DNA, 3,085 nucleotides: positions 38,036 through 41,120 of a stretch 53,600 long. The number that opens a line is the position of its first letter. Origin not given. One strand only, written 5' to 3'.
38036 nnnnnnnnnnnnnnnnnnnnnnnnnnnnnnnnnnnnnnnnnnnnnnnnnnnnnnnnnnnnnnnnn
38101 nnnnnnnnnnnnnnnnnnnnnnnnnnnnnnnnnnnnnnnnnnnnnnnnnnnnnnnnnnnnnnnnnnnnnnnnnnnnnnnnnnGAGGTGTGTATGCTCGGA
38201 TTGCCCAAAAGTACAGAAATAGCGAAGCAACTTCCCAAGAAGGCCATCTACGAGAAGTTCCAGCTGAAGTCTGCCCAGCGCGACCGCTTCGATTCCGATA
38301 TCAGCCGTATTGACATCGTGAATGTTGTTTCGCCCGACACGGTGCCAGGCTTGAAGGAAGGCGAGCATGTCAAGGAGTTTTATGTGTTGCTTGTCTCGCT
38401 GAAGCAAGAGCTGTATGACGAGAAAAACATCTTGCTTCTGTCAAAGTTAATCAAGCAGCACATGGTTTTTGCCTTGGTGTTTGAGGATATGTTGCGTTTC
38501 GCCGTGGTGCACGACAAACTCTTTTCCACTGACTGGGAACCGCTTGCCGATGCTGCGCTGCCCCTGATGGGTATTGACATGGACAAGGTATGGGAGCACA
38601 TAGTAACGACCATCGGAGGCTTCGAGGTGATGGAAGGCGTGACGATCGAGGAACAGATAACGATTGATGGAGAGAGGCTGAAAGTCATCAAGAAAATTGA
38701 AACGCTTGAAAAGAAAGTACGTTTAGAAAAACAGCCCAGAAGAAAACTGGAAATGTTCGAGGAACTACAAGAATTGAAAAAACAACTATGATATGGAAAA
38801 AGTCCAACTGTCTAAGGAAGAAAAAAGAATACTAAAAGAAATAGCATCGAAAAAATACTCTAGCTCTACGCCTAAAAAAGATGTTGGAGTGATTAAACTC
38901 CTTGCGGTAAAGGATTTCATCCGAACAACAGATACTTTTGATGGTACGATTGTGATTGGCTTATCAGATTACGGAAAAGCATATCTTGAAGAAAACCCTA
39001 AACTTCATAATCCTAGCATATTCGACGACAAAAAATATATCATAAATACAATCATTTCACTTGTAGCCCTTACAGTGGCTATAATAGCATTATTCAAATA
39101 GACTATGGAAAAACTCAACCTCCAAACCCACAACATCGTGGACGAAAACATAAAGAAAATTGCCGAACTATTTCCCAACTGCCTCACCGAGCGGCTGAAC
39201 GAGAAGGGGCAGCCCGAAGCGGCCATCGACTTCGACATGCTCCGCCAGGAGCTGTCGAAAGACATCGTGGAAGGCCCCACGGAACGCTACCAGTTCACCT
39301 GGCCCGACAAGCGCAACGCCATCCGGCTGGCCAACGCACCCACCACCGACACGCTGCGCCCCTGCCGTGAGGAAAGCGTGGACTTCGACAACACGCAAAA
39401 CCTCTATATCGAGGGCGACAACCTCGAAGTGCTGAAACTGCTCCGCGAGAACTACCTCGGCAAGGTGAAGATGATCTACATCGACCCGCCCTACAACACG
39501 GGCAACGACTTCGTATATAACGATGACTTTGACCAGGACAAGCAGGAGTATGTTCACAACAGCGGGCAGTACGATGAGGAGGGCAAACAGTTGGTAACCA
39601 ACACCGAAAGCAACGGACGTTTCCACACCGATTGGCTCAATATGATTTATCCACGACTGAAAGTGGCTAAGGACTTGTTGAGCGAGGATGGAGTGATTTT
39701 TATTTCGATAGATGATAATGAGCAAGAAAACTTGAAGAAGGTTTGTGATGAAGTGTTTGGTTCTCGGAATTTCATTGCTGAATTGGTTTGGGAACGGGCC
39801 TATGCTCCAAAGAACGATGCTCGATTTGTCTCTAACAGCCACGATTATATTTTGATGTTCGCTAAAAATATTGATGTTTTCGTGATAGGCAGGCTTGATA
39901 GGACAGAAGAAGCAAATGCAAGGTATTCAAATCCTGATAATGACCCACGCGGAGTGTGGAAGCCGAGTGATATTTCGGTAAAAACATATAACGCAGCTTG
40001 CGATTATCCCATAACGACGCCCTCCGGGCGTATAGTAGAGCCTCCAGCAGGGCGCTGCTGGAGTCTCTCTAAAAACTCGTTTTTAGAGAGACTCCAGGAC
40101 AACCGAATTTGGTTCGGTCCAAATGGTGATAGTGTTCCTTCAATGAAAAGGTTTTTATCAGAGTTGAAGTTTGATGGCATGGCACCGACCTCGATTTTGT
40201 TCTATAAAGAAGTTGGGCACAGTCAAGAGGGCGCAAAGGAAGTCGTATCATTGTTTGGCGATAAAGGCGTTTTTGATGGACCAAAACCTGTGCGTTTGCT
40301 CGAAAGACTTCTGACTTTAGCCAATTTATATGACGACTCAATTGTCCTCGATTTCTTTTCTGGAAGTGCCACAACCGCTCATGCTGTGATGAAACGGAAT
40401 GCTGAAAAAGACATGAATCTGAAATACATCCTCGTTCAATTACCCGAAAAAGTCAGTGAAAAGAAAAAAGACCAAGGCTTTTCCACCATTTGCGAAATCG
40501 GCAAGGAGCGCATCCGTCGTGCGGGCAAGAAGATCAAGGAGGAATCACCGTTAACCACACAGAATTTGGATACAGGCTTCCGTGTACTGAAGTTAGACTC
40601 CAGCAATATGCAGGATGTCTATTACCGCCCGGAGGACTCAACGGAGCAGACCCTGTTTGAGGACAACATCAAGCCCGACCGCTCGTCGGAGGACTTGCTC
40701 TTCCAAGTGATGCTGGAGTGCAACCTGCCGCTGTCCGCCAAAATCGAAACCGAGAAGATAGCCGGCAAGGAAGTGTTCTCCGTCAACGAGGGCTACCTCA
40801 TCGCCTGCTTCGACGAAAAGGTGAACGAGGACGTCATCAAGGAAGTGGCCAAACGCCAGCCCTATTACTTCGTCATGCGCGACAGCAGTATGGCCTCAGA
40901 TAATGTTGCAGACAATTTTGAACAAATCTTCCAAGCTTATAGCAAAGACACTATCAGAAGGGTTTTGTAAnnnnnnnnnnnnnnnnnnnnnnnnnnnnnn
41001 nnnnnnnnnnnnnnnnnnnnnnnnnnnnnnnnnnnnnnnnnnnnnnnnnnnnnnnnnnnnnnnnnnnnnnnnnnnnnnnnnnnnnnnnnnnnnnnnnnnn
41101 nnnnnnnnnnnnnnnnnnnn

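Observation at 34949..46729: Type III R-M extended by an SNF2 helicase and a DUF4391-like protein: a seven-gene, single-operon system that fits no named defence system I know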

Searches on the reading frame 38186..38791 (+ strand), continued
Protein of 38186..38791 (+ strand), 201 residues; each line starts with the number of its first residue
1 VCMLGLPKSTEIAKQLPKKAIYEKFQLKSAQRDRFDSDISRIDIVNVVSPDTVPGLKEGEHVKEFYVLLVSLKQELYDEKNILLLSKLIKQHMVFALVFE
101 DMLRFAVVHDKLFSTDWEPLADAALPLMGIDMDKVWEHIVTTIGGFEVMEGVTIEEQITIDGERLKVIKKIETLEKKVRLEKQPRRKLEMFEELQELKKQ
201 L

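Call 54: fold_search(model_id=the predicted structure, library=pdb)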
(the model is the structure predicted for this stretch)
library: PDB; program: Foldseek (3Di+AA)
matches with E <= 10: 504; with E <= 0.001: 0
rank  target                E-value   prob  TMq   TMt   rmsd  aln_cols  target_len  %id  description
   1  2wiw_B                4.1e-02  0.16  0.16  0.22  14.4       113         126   12  Crystal structures of Holliday junction resolvases from Archaeoglobus fulgidus bound to DNA substrate (released 2009-05-26)
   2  2wcw_A                4.1e-02  0.15  0.15  0.21  14.5       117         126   11  1.6A resolution structure of Archaeoglobus fulgidus Hjc, a Holliday junction resolvase from an archaeal hyperthermophi (released 2009-03-24)
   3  2eo0_A                5.6e-02  0.20  0.20  0.27  15.1       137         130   14  Crystal Structure of Holliday Junction Resolvase ST1444 (released 2007-10-02)
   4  2wcw_B                6.0e-02  0.14  0.16  0.22  13.3       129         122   12  1.6A resolution structure of Archaeoglobus fulgidus Hjc, a Holliday junction resolvase from an archaeal hyperthermophi (released 2009-03-24)
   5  2eo0_B                6.4e-02  0.16  0.19  0.26  14.6       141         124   11  Crystal Structure of Holliday Junction Resolvase ST1444 (released 2007-10-02)
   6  2wj0_A                8.2e-02  0.14  0.17  0.23  14.2       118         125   13  Crystal structures of Holliday junction resolvases from Archaeoglobus fulgidus bound to DNA substrate (released 2009-05-26)
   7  2wcz_B                9.2e-02  0.14  0.17  0.24  13.7       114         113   11  1.6A resolution structure of Archaeoglobus fulgidus Hjc, a Holliday junction resolvase from an archaeal hyperthermophi (released 2009-03-24)
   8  2wiz_B                9.2e-02  0.11  0.17  0.24  15.5       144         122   12  Crystal structures of Holliday junction resolvases from Archaeoglobus fulgidus bound to DNA substrate (released 2009-05-26)
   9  9efm_F                1.1e-01  0.14  0.20  0.16  17.0       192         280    8  Cryo-EM structure of COP9 signalosome precatalytic state with neddylated cullin-1 (released 2025-12-03)
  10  9u4m_Z                1.3e-01  0.14  0.18  0.14  14.1       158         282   14  Focused refinement of 19S in the substrate-engaged human 26S proteasome bound to midnolin with RPT6 at top of spiral s (released 2026-03-25)
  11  8usb_Z                1.3e-01  0.14  0.18  0.14  13.8       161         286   17  Non-substrate-engaged human 26S proteasome with Nub1/FAT10 bound to Rpn1 (released 2024-11-06)
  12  2wiz_A                1.6e-01  0.14  0.18  0.25  14.2       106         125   11  Crystal structures of Holliday junction resolvases from Archaeoglobus fulgidus bound to DNA substrate (released 2009-05-26)
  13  2wcw_D                1.6e-01  0.11  0.17  0.22  14.0       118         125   13  1.6A resolution structure of Archaeoglobus fulgidus Hjc, a Holliday junction resolvase from an archaeal hyperthermophi (released 2009-03-24)
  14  5l4k_U                1.7e-01  0.11  0.18  0.13  14.6       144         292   17  The human 26S proteasome lid (released 2016-09-07)
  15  2zyz_A                1.8e-01  0.33  0.19  0.33   4.7        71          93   14  Pyrobaculum aerophilum splicing endonuclease (released 2009-06-23)
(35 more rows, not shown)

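Call 103: search_protein_families(library=pfam, alignment_id=A2, max_evalue=1)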
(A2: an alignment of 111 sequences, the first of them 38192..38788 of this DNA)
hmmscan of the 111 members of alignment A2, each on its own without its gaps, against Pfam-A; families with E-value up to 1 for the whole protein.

A. member 1, window:38192-38788:+ (199 aa): 2 families
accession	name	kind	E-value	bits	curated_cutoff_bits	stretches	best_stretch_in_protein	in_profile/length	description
PF14335.11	DUF4391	-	1.4e-29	104.1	29.9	1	2-199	1-232/232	Domain of unknown function (DUF4391)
PF02993.19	MCPVI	-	0.29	11.4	28.4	1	158-196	89-127/225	Minor capsid protein VI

B. families by the number of members that match (of 111 scanned): 121 families (the first 25 are shown)
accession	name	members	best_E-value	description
PF14335.11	DUF4391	111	7.9e-45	Domain of unknown function (DUF4391)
PF02993.19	MCPVI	8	0.012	Minor capsid protein VI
PF22105.2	DUF6943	5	0.061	Family of unknown function (DUF6943)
PF19962.4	EAD9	4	0.0096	Effector-associated domain 9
PF15188.11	CCDC-167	3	0.00076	Coiled-coil domain-containing protein 167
PF04977.20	DivIC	3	0.047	Septum formation initiator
PF17279.8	DUF5344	3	0.068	Family of unknown function (DUF5344)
PF03961.19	FapA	3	0.077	Flagellar Assembly Protein A beta solenoid domain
PF14282.11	FlxA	3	0.13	FlxA-like protein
PF01803.21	LIM_bind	2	0.001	LIM-domain binding protein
PF00866.24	Ring_hydroxyl_B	2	0.022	Ring hydroxylating beta subunit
PF07989.16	Cnn_1N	2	0.04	Centrosomin N-terminal motif 1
PF01833.30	TIG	2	0.1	IPT/TIG domain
PF04998.22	RNA_pol_Rpb1_5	2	0.31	RNA polymerase Rpb1, domain 5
PF14433.11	SUKH-3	1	0.0021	SUKH-3 immunity protein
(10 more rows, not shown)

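Call 112: fold_search(model_id=the predicted structure, library=viral)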
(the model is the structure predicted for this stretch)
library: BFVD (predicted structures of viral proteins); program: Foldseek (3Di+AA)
matches with E <= 10: 400; with E <= 0.001: 0
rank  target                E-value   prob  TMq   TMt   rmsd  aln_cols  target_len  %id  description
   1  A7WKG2                5.9e-02  0.21  0.21  0.21  14.6       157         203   10  Nuclease [Betalipothrixvirus pozzuoliense]
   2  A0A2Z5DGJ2            9.2e-02  0.23  0.20  0.31  14.3       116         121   12  PURF24 [African swine fever virus]
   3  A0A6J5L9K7            9.8e-02  0.44  0.21  0.33   6.9       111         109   17  Uncharacterized protein [uncultured Caudovirales phage]
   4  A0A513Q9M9            1.4e-01  0.28  0.14  0.05   9.4        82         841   16  Polyprotein (Fragment) [Porcine sapovirus]
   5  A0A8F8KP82            1.4e-01  0.10  0.20  0.07  15.7       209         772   13  Uncharacterized protein [Clandestinovirus]
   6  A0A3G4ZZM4            1.8e-01  0.51  0.28  0.18   8.9       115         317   12  Uncharacterized protein [Edafosvirus sp.]
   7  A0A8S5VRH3            2.1e-01  0.25  0.26  0.16   8.6       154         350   12  (no name in the UniProt tables at hand)
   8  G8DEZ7                2.3e-01  0.12  0.21  0.23   7.9       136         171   11  (no name in the UniProt tables at hand)
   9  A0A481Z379            2.6e-01  0.21  0.22  0.18  14.3       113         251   12  F-box domain-containing protein [Pithovirus LCPAC102]
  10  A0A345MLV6            2.8e-01  0.12  0.20  0.25  13.6       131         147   11  (no name in the UniProt tables at hand)
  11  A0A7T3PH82            3.2e-01  0.07  0.16  0.24  10.8        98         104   11  (no name in the UniProt tables at hand)
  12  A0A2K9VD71            4.1e-01  0.15  0.22  0.32   9.4       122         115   12  Uncharacterized protein [Lactobacillus phage Semele]
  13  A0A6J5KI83            4.1e-01  0.15  0.18  0.24  10.2        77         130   10  Uncharacterized protein [uncultured Caudovirales phage]
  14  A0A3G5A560            4.1e-01  0.06  0.21  0.11  10.3       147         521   16  Ubiquitin carboxyl-terminal hydrolase 18-like [Harvfovirus sp.]
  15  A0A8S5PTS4            4.3e-01  0.23  0.24  0.08   9.0       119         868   12  site-specific DNA-methyltransferase (adenine-specific) [Siphoviridae sp. ct0yh16]
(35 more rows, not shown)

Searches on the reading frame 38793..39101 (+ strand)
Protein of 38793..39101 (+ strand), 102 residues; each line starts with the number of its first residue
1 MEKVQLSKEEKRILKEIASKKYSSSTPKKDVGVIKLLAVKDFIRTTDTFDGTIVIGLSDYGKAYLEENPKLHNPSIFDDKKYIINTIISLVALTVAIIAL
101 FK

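Call 3: search_protein_families(library=pfam, proteins=[window:38793-39101:+], max_evalue=0.01)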
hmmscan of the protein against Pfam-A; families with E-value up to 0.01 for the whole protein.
window:38793-39101:+ (102 aa): 0 families

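Call 4: search_protein_families(library=padloc, proteins=[window:38793-39101:+], max_evalue=0.01)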
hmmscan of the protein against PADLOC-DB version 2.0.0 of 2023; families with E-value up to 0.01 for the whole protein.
window:38793-39101:+ (102 aa): 0 families

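Call 6: search_protein_families(library=ncbifam, proteins=[window:38793-39101:+], max_evalue=0.01)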
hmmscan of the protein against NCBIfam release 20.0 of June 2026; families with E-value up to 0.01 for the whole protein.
window:38793-39101:+ (102 aa): 0 families

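Call 105: search_protein_families(library=pfam, proteins=[window:38793-39101:+], max_evalue=0.01)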
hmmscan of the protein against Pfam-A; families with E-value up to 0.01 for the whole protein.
window:38793-39101:+ (102 aa): 0 families

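Call 107: find_homologous_proteins(query=window:38793-39098:+, max_evalue=0.001)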
Query window:38793-39098:+ (102 aa): 8 proteins with E <= 0.001 among 12 candidates.
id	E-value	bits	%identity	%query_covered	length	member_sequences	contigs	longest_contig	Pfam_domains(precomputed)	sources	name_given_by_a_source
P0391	1.1e-51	190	91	100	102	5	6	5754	-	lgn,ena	-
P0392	6.1e-42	159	77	100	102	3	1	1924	-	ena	-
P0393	2.2e-25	106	58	100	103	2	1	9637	-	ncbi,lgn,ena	-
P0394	4.1e-25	105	59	100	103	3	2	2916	-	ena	-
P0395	1.8e-24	103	57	100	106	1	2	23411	-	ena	-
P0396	5.6e-24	102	55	100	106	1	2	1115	-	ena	-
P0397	2.5e-22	96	52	100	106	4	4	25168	-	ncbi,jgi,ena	jgi:hypothetical protein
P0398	9.8e-18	82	50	100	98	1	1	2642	-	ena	-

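Call 108: find_encoding_contigs(protein=P0397, flank=7000, max_places=3)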
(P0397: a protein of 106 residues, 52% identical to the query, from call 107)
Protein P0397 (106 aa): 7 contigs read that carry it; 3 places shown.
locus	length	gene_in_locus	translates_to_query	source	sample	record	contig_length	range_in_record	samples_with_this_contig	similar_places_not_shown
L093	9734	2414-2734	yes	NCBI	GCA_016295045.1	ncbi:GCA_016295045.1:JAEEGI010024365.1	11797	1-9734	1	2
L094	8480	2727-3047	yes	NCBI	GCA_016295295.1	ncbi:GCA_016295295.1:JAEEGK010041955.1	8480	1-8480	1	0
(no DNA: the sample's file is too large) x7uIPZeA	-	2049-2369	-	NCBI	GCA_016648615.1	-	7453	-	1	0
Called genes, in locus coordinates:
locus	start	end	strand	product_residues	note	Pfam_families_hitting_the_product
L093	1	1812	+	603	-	?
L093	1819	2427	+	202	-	PF14335:DUF4391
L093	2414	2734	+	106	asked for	-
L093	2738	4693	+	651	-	PF01555:N6_N4_Mtase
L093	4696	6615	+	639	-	PF01555:N6_N4_Mtase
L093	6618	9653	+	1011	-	PF04851:ResIII, PF00270:DEAD (faint), PF19778:RE_endonuc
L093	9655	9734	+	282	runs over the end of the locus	PF13392:HNH_3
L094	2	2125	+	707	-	?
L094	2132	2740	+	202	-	PF14335:DUF4391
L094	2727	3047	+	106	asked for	-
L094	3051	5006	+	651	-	PF01555:N6_N4_Mtase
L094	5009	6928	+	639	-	PF01555:N6_N4_Mtase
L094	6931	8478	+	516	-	?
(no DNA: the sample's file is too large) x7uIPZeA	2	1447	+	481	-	?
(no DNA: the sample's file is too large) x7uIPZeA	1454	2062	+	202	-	PF14335:DUF4391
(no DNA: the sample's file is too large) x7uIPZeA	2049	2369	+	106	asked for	-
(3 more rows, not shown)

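Call 109: find_encoding_contigs(protein=P0395, flank=7000, max_places=2)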
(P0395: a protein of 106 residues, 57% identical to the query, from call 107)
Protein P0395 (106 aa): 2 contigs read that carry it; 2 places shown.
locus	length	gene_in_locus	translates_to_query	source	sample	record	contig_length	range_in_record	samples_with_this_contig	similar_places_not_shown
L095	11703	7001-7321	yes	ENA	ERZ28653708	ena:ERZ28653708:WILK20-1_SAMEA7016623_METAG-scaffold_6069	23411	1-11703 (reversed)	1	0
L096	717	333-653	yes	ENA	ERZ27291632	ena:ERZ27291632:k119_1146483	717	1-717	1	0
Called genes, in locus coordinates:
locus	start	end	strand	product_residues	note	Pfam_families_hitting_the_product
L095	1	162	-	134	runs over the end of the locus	PF03118:RNA_pol_A_CTD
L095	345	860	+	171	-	-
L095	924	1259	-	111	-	-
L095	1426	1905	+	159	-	-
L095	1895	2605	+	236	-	PF13476:AAA_23, PF02463:SMC_N (faint), PF13175:AAA_15 (weak), PF13555:AAA_29 (faint), PF13304:AAA_21 (weak), PF13175:AAA_15 (weak)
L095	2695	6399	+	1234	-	PF00176:SNF2-rel_dom, PF04851:ResIII, PF00271:Helicase_C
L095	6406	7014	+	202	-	PF14335:DUF4391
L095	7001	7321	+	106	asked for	-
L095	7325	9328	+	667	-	PF01555:N6_N4_Mtase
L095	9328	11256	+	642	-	PF01555:N6_N4_Mtase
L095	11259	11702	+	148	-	?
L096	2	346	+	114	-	?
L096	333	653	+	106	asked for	-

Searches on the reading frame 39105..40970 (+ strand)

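Call 3: search_protein_families(library=pfam, proteins=[window:39105-40970:+], max_evalue=0.01)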
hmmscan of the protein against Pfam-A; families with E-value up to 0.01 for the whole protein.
window:39105-40970:+ (621 aa): 4 families
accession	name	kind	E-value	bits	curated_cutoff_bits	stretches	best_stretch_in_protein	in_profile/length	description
PF01555.25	N6_N4_Mtase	-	2.6e-34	119.5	26.7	1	121-441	1-206/221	DNA methylase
PF02086.21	MethyltransfD12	-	0.0025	18.1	22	0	116-152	171-212/253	D12 class N6 adenine-specific DNA methyltransferase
PF03602.21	Cons_hypoth95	-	0.0062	16.7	24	0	96-135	91-128/182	Conserved hypothetical protein 95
PF23750.1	RsgI_M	-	0.0082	17.2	25.3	0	144-212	16-84/133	Anti-sigma factor RsgI-like central domain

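Call 4: search_protein_families(library=padloc, proteins=[window:39105-40970:+], max_evalue=0.01)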
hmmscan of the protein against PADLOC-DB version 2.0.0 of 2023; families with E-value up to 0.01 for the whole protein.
window:39105-40970:+ (621 aa): 31 families (the best 25 are shown)
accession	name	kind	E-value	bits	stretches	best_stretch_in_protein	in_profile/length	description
PDLC03634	MTase_III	-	1.2e-237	788.8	1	1-618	2-619/621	Type III methyltransferase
PDLC03637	MTase_III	-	7.2e-153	507.9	1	8-501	43-508/513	Type III methyltransferase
PDLC03641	MTase_III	-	4.5e-118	393.6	1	15-506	15-506/657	Type III methyltransferase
PDLC03644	MTase_III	-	4.1e-104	347.3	1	81-452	21-387/542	Type III methyltransferase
PDLC03636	MTase_III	-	8.2e-67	224.3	2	174-450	93-397/575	Type III methyltransferase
PDLC03640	MTase_III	-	2e-63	212.8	2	91-257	38-201/654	Type III methyltransferase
PDLC03642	MTase_III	-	2.9e-60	202.4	2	169-448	131-399/528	Type III methyltransferase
PDLC03639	MTase_III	-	3.7e-44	149.1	2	97-322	86-288/639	Type III methyltransferase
PDLC03643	MTase_III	-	5.6e-44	149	1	181-457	1-277/465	Type III methyltransferase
PDLC03635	MTase_III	-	2.7e-42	143.4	3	170-259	260-353/708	Type III methyltransferase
PDLC03278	MTase_II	-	3.4e-34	116.9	2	311-454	218-348/390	Type II methyltransferase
PDLC03638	MTase_III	-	4e-32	109.4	2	175-449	429-668/816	Type III methyltransferase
PDLC03354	MTase_II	-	3.3e-31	106.7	1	61-429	24-359/425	Type II methyltransferase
PDLC03646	MTase_III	-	9.9e-29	97.8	3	173-254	517-596/1057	Type III methyltransferase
PDLC03300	MTase_II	-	3.7e-26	89.9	2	96-283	9-193/302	Type II methyltransferase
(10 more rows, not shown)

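Call 6: search_protein_families(library=ncbifam, proteins=[window:39105-40970:+], max_evalue=0.01)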
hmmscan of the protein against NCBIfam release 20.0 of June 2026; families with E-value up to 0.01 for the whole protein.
window:39105-40970:+ (621 aa): 3 families
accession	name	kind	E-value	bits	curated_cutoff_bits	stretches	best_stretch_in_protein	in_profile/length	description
NF008572.0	PRK11524.1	equivalog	5.2e-10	38.9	292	1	91-151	7-63/294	adenine-specific DNA-methyltransferase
NF050803.1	DnaMtaseCcrMCaul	equivalog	9.2e-05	21.5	830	0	391-431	187-225/350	adenine-specific DNA-methyltransferase CcrM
TIGR00095.1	TIGR00095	equivalog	0.0095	15.6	117.5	0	95-134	101-138/194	16S rRNA (guanine(966)-N(2))-methyltransferase RsmD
